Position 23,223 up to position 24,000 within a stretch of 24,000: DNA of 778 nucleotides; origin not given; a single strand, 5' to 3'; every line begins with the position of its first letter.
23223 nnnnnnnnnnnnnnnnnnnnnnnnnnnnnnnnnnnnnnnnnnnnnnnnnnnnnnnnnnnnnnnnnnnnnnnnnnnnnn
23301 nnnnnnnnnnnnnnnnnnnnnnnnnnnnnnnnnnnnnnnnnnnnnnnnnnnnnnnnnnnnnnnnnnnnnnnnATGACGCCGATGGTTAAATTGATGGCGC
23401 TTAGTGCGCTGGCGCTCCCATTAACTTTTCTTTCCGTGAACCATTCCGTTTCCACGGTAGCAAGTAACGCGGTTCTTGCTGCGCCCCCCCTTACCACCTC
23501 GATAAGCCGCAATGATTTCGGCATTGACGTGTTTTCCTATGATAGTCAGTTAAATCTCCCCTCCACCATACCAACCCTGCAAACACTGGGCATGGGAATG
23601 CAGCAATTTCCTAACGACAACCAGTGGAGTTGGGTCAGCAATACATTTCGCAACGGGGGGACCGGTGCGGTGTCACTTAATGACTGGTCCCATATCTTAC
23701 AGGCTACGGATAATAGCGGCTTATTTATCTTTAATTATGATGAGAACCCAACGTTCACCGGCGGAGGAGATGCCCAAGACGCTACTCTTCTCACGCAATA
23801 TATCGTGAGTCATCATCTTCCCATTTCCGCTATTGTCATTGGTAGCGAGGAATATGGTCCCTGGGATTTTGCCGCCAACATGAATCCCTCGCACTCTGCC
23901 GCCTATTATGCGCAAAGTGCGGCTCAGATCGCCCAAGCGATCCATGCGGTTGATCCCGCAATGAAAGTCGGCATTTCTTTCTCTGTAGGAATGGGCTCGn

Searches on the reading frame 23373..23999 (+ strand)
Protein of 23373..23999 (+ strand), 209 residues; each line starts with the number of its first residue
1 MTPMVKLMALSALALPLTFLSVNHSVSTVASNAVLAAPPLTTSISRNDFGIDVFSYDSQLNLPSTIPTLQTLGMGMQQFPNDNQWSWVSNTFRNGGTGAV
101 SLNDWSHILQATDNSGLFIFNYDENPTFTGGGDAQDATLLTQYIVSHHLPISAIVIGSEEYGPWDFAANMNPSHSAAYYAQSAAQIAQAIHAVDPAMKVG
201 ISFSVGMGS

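Call 8: search_protein_families(library=pfam, proteins=[window:23373-23999:+], max_evalue=0.01)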
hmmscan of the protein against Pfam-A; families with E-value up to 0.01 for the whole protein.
window:23373-23999:+ (209 aa): 0 families

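Call 11: find_homologous_proteins(query=window:23373-23999:+)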
Query window:23373-23999:+ (209 aa): 2 proteins with E <= 0.001 among 254 candidates.
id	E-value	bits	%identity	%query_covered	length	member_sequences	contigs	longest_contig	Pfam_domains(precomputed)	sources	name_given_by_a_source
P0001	4.3e-82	293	100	65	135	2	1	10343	-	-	-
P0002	8.9e-45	171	68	53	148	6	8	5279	-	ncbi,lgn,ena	-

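Call 12: find_encoding_contigs(protein=P0002, flank=5000, max_places=8)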
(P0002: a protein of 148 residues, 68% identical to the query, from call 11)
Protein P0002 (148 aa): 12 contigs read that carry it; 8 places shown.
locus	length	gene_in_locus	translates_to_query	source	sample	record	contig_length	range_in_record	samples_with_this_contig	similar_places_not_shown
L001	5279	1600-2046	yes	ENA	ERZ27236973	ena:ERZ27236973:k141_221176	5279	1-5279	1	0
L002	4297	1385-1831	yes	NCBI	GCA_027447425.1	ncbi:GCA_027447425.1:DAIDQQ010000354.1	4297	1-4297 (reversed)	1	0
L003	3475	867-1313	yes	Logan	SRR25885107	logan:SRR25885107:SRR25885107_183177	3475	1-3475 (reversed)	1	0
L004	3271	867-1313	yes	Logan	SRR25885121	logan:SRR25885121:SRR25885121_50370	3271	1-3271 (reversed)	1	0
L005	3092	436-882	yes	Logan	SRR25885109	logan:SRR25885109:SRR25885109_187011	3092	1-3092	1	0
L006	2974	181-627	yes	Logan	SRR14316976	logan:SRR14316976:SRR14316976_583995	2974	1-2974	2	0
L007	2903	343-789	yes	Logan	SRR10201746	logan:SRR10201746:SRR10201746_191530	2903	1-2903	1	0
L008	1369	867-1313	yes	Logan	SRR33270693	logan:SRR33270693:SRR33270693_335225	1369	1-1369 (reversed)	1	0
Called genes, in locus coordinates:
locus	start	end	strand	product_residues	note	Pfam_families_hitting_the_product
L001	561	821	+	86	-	-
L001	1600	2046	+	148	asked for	-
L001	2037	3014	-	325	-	PF14487:DarT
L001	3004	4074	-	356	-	PF01661:Macro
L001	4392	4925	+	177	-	-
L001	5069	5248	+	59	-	-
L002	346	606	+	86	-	-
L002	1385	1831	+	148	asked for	-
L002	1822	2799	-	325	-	PF14487:DarT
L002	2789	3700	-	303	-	PF01661:Macro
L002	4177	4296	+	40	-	?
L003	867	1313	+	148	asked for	-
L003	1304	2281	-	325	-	PF14487:DarT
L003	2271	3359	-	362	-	PF01661:Macro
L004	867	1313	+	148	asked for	-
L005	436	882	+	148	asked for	-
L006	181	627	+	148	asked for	-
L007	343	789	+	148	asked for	-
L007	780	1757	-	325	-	PF14487:DarT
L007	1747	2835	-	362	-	PF01661:Macro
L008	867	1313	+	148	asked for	-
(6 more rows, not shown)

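Call 15: find_related_loci(query=window:23373-23999:+, collection=genome_contigs, flank=6000)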
Query window:23373-23999:+ (209 aa) in genome_contigs; peptide patterns used: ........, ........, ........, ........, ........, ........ (x = any residue, [..] = any of these).
101 stretches matched a pattern; 14 encode a relative of the query (tblastn E <= 1e-3); 14 distinct loci.
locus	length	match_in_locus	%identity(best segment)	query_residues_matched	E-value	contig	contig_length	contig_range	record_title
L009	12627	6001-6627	73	1-209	8e-104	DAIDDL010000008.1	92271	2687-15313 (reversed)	MAG TPA_asm: Sulfobacillus sp. isolate clean5091 NODE_8_length_92271_cov_76.866933, whole genome shotgun sequence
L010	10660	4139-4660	75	35-208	2e-88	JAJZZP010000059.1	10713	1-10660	MAG: Bacillota bacterium isolate TL2-1.bin36 NODE_3844_length_10713_cov_3.275553, whole genome shotgun sequence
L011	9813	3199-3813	66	7-208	2e-85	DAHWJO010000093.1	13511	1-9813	MAG TPA_asm: Sulfobacillus sp. isolate clean1957 NODE_93_length_13511_cov_7.309364, whole genome shotgun sequence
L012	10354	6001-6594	65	12-208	6e-83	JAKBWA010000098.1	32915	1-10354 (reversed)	MAG: Bacillota bacterium isolate TL1-4.bin53 NODE_897_length_32915_cov_51.252226, whole genome shotgun sequence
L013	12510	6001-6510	72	39-208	1e-82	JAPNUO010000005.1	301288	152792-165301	MAG: Bacillota bacterium isolate CF.Solf.bin.9 NODE_5_length_301288_cov_113.775480, whole genome shotgun sequence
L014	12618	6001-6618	63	4-208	1e-82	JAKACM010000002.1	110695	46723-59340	MAG: Bacillota bacterium isolate WH4.bin11 NODE_86_length_110695_cov_9.285281, whole genome shotgun sequence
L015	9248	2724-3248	69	33-207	2e-82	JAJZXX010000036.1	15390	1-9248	MAG: Bacillota bacterium isolate TL1-4.bin73 NODE_3099_length_15390_cov_3.743890, whole genome shotgun sequence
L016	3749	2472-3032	68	25-208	4e-82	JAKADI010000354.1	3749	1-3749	MAG: Bacillota bacterium isolate WH4.bin53 NODE_24728_length_3749_cov_0.998067, whole genome shotgun sequence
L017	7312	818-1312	72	44-208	2e-81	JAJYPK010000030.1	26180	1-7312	MAG: Bacillota bacterium isolate DS3.bin52 NODE_1674_length_26180_cov_2.032971, whole genome shotgun sequence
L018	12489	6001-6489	72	44-206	3e-80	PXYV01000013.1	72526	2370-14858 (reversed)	MAG: Sulfobacillus acidophilus isolate AMDSBA3 AMDSBA3_13, whole genome shotgun sequence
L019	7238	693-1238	65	26-206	6e-72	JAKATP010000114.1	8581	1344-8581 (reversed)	MAG: Bacillota bacterium isolate YP2.bin78 NODE_7273_length_8581_cov_4.451739, whole genome shotgun sequence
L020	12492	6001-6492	68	43-206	1e-65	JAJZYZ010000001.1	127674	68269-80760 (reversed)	MAG: Bacillota bacterium isolate TL1-5.bin82 NODE_73_length_127674_cov_4.933303, whole genome shotgun sequence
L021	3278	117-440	69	43-150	7e-49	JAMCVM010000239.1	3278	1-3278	MAG: Bacillota bacterium isolate FK_Sedi_B_Bin.94 NODE_126936_length_3278_cov_6.30974, whole genome shotgun sequence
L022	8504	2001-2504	70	39-206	2e-80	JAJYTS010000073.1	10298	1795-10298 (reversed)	MAG: Bacillota bacterium isolate DX2.bin28 NODE_5362_length_10298_cov_1.451676, whole genome shotgun sequence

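Call 21: search_protein_families(library=pfam, proteins=[L009:6001-7992:+, L009:4392-5444:+, L009:3257-3715:+, L009:8115-9752:-, L009:9828-10649:-, L009:521-2761:-, L009:2761-2982:-], max_evalue=0.01)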
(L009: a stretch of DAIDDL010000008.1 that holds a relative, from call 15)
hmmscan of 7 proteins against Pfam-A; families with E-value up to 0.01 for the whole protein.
L009:6001-7992:+ (664 aa): 3 families
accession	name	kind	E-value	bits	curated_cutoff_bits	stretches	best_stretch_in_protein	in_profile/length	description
PF03662.20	Glyco_hydro_79n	-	0.00032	20.3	23.1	1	124-282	138-291/318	Glycosyl hydrolase family 79, N-terminal domain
PF01833.30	TIG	-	0.0012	19.3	20.9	0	469-558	12-84/84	IPT/TIG domain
PF11790.14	Glyco_hydro_cc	-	0.0012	18.9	21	1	165-295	78-185/237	Glycosyl hydrolase catalytic core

L009:4392-5444:+ (351 aa): 2 families
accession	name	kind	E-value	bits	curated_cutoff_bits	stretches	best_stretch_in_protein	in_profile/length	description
PF01609.27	DDE_Tnp_1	-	2.9e-05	24.4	23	1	148-270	121-199/200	Transposase DDE domain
PF22022.2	Phage_int_M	-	0.0092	16.6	27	0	133-178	6-51/96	Phage integrase central domain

L009:3257-3715:+ (153 aa): 0 families

L009:8115-9752:- (546 aa): 1 family
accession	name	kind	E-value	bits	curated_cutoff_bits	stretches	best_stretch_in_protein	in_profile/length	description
PF13231.12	PMT_2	-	0.0006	20.5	26.1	1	112-247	20-158/160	Dolichyl-phosphate-mannose-protein mannosyltransferase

L009:9828-10649:- (274 aa): 1 family
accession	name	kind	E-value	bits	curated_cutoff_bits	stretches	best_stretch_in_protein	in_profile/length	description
PF00535.33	Glycos_transf_2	-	4.2e-29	102.1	23.3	1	26-191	2-166/168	Glycosyl transferase family 2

L009:521-2761:- (747 aa): 4 families
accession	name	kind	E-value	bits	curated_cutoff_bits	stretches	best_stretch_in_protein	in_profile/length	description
PF13632.12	Glyco_trans_2_3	-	3.2e-25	89.5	27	1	448-643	1-191/198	Glycosyl transferase family group 2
PF13641.12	Glyco_tranf_2_3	-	1.7e-20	74.5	27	1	364-590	3-230/230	Glycosyltransferase like family 2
PF05157.20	MshEN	-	4.2e-18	65.5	23.1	2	198-266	19-88/90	MshEN domain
PF00535.33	Glycos_transf_2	-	6.8e-10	39.6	23.3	1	365-498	1-131/168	Glycosyl transferase family 2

L009:2761-2982:- (74 aa): 0 families

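Call 22: search_solved_structures(query=L009:6001-7992:+, max_evalue=1)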
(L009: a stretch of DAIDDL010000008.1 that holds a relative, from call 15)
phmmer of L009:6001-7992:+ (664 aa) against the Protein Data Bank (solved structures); distinct sequences matched with E-value up to 1: 2.
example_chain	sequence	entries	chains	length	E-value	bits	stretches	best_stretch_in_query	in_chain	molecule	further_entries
5o7z_A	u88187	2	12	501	0.2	13.1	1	151-246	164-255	Intracellular exo-alpha-(1->5)-L-arabinofuranosidase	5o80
1pz3_A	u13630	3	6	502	0.48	11.9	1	151-256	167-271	Alpha-L-arabinofuranosidase | Intracellular exo-alpha-(1->5)-L-arabinofuranosidase | GH51 a-l-arabinofuranosidase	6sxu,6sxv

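Call 23: find_homologous_proteins(query=L009:6001-7992:+, max_evalue=0.00001)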
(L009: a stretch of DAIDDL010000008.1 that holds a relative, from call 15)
Query L009:6001-7992:+ (664 aa): 50 proteins with E <= 0.00001 among 8000 candidates.
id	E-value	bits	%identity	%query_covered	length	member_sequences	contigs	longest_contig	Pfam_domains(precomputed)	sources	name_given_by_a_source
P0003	0.0e+0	1404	100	95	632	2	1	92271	-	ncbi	-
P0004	0.0e+0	1320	90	99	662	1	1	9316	PF01833.31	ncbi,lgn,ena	-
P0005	2.2e-294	996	67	99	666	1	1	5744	-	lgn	-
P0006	2.3e-291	986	66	99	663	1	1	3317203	PF01833.31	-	-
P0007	1.4e-290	983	66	99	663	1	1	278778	PF01833.31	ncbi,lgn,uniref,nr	ncbi:IPT/TIG domain-containing protein [Sulfobacillus sp. hq2]|uniref:IPT/TIG domain-containing prot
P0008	2.7e-283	959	67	99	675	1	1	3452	-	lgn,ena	-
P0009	1.5e-279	947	66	99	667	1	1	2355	PF01833.31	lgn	-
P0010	5.8e-259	879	53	99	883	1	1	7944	PF01833.31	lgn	-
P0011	2.7e-254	863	55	94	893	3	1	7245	PF01833.31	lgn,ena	-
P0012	6.0e-254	862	56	92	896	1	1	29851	PF01833.31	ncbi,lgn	-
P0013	3.7e-243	827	54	94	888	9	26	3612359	PF01833.31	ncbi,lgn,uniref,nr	ncbi:IPT/TIG domain-containing protein [Sulfobacillus thermosulfidooxidans DSM 9293]|uniref:IPT/TIG 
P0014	1.6e-242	825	54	97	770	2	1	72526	PF01833.31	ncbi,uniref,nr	ncbi:MAG: cell surface protein [Sulfobacillus acidophilus]|uniref:Cell surface protein n=1 Tax=Sulfo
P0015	3.2e-240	817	50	99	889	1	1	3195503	PF01833.31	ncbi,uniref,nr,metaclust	ncbi:IPT/TIG domain-containing protein [Sulfobacillus thermosulfidooxidans]|uniref:IPT/TIG domain-co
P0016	1.1e-236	805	54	94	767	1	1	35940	PF01833.31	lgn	-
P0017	1.2e-232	792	55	94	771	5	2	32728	PF01833.31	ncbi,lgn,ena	-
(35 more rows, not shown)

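Call 37: predict_structure(alignment_id=A1)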
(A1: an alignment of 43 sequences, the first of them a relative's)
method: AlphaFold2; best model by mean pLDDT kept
length: 663 residues; sequences in the alignment: 43
mean_pLDDT: 85.2   pTM: 0.79
mean pLDDT of the five models: 85.2, 84.8, 84.5, 83.5, 82.5
residues with pLDDT >= 90: 386; 70-90: 186; 50-70: 50; < 50: 41
segments of 3 or more residues with pLDDT < 50: 1-34, 326-329
pLDDT, mean of each block of 10 residues (from residue 1): 40 35 31 61 94 86 91 89 84 87 93 92 66 88 96 82 61 85 95 98 86 91 96 85 93 92 91 93 85 90 97 94 59 53 77 80 95 95 92 94 97 94 97 88 66 69 94 94 89 92 89 95 92 92 92 94 84 84 90 91 92 94 94 93 91 89 89
secondary structure, 60 per line:
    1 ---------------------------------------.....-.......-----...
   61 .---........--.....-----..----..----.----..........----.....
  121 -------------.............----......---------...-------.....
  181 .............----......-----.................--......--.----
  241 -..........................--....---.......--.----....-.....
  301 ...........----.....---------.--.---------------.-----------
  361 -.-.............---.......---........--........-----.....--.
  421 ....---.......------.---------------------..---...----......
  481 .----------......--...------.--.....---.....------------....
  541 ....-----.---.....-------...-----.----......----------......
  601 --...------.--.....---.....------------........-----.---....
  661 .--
elements in order: E40-44 E49-52 H58-61 H65-72 E75-79 H102-111 E116-120 H134-146 E151-156 H176-193 E198-203 H209-225 E228-233 H242-267 H270-273 E277-283 H291-294 H296-311 E316-320 H364-376 E380-386 E390-397 E400-407 E413-417 E420-424 E428-434 E468-470 E475-481 E492-497 E500-502 E512-516 E520-524 E537-544 E554-558 E566-568 E579-584 E595-600 E603-605 E615-619 E623-627 E640-647 E657-661

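Call 41: search_protein_families(library=pfam, proteins=[L014:3932-5620:+, P0006], max_evalue=0.01)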
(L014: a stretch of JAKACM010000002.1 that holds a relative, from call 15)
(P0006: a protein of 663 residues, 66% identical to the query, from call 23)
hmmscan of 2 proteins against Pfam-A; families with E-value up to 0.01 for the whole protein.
L014:3932-5620:+ (563 aa): 1 family
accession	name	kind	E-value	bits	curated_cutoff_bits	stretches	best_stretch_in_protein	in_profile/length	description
PF13231.12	PMT_2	-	7.8e-08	33.1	26.1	1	123-256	26-154/160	Dolichyl-phosphate-mannose-protein mannosyltransferase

P0006 (663 aa): 2 families
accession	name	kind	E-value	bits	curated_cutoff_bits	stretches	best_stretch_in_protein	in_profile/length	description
PF01833.30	TIG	-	3.7e-07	30.5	20.9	1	567-654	5-77/84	IPT/TIG domain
PF03662.20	Glyco_hydro_79n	-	0.00077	19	23.1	1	124-283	138-292/318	Glycosyl hydrolase family 79, N-terminal domain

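Call 42: fold_search(model_id=the predicted structure, library=pdb)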
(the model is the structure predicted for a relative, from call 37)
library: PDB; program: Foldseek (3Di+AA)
matches with E <= 10: 1840; with E <= 0.001: 679
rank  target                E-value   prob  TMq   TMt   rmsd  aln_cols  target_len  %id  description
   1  1pez_A                4.9e-14  1.00  0.26  0.25  21.3       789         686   11  Bacillus circulans strain 251 mutant A230V (released 2003-10-28)
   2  1kck_A                5.8e-14  1.00  0.26  0.26  21.3       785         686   10  Bacillus circulans strain 251 Cyclodextrin glycosyl transferase mutant N193G (released 2002-01-16)
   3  1cdg_A                8.9e-14  1.00  0.30  0.29  21.8       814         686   11  NUCLEOTIDE SEQUENCE AND X-RAY STRUCTURE OF CYCLODEXTRIN GLYCOSYLTRANSFERASE FROM BACILLUS CIRCULANS STRAIN 251 IN A MA (released 1994-01-31)
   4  1eo5_A                1.0e-13  1.00  0.26  0.26  20.7       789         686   10  Bacillus circulans strain 251 cyclodextrin glycosyltransferase in complex with maltoheptaose (released 2000-11-22)
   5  1ot1_A                1.1e-13  1.00  0.26  0.25  20.6       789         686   10  Bacillus circulans strain 251 Cyclodextrin glycosyl transferase mutant D135A (released 2003-06-03)
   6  1ot2_A                1.3e-13  1.00  0.26  0.25  21.5       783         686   11  Bacillus circulans strain 251 Cyclodextrin glycosyl transferase mutant D135N (released 2003-06-03)
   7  1cgx_A                1.4e-13  1.00  0.27  0.26  21.8       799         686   11  SITE DIRECTED MUTATIONS OF THE ACTIVE SITE RESIDUE TYROSINE 195 OF CYCLODEXTRIN GLYXOSYLTRANSFERASE FROM BACILLUS CIRC (released 1995-02-07)
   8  1d7f_A                1.5e-13  1.00  0.27  0.27  21.3       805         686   12  CRYSTAL STRUCTURE OF ASPARAGINE 233-REPLACED CYCLODEXTRIN GLUCANOTRANSFERASE FROM ALKALOPHILIC BACILLUS SP. 1011 DETER (released 2000-03-17)
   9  1cgt                  1.6e-13  1.00  0.26  0.26  21.5       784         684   11  STRUCTURE OF CYCLODEXTRIN GLYCOSYLTRANSFERASE REFINED AT 2.0 ANGSTROMS RESOLUTION (released 1994-01-31)
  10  1pj9_A                1.6e-13  1.00  0.26  0.25  21.5       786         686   11  Bacillus circulans strain 251 loop mutant 183-195 (released 2004-02-03)
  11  3bmv                  2.1e-13  1.00  0.26  0.25  21.6       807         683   11  Cyclodextrin glycosyl transferase from Thermoanerobacterium thermosulfurigenes EM1 mutant S77P (released 2008-05-27)
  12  1kcl_A                2.2e-13  1.00  0.26  0.25  21.0       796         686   10  Bacillus ciruclans strain 251 Cyclodextrin glycosyl transferase mutant G179L (released 2002-01-16)
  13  4jcm                  2.3e-13  1.00  0.30  0.30  20.9       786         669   10  Crystal structure of Gamma-CGTASE from Alkalophilic bacillus clarkii at 1.65 Angstrom resolution (released 2014-02-26)
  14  1cgw_A                2.6e-13  1.00  0.32  0.31  21.1       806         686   11  SITE DIRECTED MUTATIONS OF THE ACTIVE SITE RESIDUE TYROSINE 195 OF CYCLODEXTRIN GLYCOSYLTRANSFERASE FROM BACILLUS CIRC (released 1995-02-07)
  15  1pz3_A                3.4e-13  1.00  0.42  0.54  16.3       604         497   11  Crystal structure of a family 51 (GH51) alpha-L-arabinofuranosidase from Geobacillus stearothermophilus T6 (released 2003-10-07)
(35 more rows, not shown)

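Call 57: search_protein_families(library=ncbifam, proteins=[P0006], max_evalue=0.001)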
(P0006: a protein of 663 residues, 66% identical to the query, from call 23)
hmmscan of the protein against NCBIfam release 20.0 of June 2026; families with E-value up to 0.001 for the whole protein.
P0006 (663 aa): 1 family
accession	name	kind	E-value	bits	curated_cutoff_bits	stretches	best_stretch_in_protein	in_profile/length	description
NF051901.1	ArabsyFurArfAAgro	equivalog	1.9e-05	23.8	625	1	155-253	168-265/502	arabinosylfuranosidase ArfA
